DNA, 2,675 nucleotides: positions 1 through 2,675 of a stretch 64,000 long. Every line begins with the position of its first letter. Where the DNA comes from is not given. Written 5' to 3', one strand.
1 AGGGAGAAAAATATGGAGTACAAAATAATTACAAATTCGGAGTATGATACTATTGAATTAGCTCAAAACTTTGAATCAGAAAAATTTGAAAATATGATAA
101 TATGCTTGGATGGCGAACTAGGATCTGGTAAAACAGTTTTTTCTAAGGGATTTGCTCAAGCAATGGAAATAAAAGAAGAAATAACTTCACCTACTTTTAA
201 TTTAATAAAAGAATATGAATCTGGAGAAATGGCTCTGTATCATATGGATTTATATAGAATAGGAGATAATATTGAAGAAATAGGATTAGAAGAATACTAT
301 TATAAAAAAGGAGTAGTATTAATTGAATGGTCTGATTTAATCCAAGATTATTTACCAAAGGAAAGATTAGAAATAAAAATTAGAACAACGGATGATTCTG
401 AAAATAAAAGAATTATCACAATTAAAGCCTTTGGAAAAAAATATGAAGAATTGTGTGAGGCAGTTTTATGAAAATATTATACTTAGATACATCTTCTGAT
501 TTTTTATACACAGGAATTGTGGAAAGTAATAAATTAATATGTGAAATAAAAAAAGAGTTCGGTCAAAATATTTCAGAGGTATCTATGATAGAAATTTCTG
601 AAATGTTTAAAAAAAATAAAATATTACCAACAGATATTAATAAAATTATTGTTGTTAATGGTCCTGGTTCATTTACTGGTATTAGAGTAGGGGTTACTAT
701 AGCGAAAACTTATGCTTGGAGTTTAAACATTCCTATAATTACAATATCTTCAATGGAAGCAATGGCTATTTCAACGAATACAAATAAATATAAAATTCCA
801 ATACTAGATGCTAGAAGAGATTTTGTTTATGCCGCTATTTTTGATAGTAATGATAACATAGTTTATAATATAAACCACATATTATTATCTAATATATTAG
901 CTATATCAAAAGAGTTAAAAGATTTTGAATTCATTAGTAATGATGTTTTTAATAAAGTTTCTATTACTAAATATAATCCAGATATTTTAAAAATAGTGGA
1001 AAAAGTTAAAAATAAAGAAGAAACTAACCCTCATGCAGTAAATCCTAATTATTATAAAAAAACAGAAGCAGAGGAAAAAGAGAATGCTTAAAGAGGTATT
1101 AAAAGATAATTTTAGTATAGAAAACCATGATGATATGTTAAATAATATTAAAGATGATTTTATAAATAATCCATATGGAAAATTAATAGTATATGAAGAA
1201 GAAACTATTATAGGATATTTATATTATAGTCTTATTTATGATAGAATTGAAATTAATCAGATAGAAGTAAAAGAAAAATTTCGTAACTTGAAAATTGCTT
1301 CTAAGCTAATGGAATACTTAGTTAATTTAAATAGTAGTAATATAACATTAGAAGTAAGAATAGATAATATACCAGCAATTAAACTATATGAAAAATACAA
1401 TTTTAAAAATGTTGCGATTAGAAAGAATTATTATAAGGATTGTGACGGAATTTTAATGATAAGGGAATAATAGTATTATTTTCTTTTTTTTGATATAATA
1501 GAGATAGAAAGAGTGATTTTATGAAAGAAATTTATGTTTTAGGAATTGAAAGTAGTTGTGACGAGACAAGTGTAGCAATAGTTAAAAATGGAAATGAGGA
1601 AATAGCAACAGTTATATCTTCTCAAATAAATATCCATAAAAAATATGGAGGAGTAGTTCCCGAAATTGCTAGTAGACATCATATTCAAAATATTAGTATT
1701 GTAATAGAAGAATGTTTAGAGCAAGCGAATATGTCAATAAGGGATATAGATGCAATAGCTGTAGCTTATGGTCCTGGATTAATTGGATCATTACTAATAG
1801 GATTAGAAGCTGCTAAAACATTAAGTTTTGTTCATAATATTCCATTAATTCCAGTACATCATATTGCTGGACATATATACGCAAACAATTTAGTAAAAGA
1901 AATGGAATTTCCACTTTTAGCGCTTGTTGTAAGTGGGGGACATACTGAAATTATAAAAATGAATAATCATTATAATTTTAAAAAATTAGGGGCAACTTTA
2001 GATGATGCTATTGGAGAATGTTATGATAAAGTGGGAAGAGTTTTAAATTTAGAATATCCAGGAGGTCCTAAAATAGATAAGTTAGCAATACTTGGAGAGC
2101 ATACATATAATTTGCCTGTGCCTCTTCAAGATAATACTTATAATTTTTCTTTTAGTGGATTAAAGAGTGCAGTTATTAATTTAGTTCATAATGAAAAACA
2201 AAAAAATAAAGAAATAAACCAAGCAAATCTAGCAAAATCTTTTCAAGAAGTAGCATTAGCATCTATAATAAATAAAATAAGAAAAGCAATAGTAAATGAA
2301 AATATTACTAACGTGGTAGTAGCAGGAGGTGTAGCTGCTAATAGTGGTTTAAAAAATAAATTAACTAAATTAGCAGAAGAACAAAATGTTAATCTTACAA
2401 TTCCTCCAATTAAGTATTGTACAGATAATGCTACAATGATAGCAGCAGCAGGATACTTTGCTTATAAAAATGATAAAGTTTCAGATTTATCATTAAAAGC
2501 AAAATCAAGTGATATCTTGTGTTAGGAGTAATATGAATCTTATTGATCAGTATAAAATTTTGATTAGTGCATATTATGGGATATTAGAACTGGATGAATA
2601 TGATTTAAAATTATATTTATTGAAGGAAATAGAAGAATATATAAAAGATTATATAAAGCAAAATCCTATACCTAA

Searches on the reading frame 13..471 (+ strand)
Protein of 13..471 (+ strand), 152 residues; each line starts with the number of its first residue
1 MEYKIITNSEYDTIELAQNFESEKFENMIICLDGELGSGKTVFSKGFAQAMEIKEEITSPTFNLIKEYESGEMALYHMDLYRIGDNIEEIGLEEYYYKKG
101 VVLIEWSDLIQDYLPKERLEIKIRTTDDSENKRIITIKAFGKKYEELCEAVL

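Call 42: search_protein_families(library=pfam, proteins=[window:13-471:+], max_evalue=0.001)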
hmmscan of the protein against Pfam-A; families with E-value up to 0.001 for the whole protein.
window:13-471:+ (152 aa): 1 family
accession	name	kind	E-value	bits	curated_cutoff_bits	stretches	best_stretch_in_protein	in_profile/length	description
PF02367.23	TsaE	-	5.4e-38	130.3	26.6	1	8-129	2-124/128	Threonylcarbamoyl adenosine biosynthesis protein TsaE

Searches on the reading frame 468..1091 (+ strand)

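Call 42: search_protein_families(library=pfam, proteins=[window:468-1091:+], max_evalue=0.001)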
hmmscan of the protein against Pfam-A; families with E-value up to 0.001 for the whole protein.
window:468-1091:+ (207 aa): 1 family
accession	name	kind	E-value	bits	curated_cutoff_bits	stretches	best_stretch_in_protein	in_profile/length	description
PF00814.31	TsaD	-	1.3e-22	81.2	24.8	1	36-123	30-121/264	tRNA N6-adenosine threonylcarbamoyltransferase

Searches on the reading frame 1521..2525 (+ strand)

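Call 42: search_protein_families(library=pfam, proteins=[window:1521-2525:+], max_evalue=0.001)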
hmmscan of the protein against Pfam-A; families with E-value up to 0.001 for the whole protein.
window:1521-2525:+ (334 aa): 4 families
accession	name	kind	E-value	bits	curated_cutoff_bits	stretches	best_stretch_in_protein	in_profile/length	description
PF00814.31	TsaD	-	2.8e-96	322.7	24.8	1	28-308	3-263/264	tRNA N6-adenosine threonylcarbamoyltransferase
PF22521.2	HypF_C_2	-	7.9e-07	29.5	27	1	187-295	125-227/241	Carbamoyltransferase, Kae1-like Domain, second subdomain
PF02543.21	Carbam_trans_N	-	0.00025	21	24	0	222-290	259-329/346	Carbamoyltransferase N-terminus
PF01869.26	BcrAD_BadFG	-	0.00028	20.9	31.5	0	245-293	205-252/271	BadF/BadG/BcrA/BcrD ATPase family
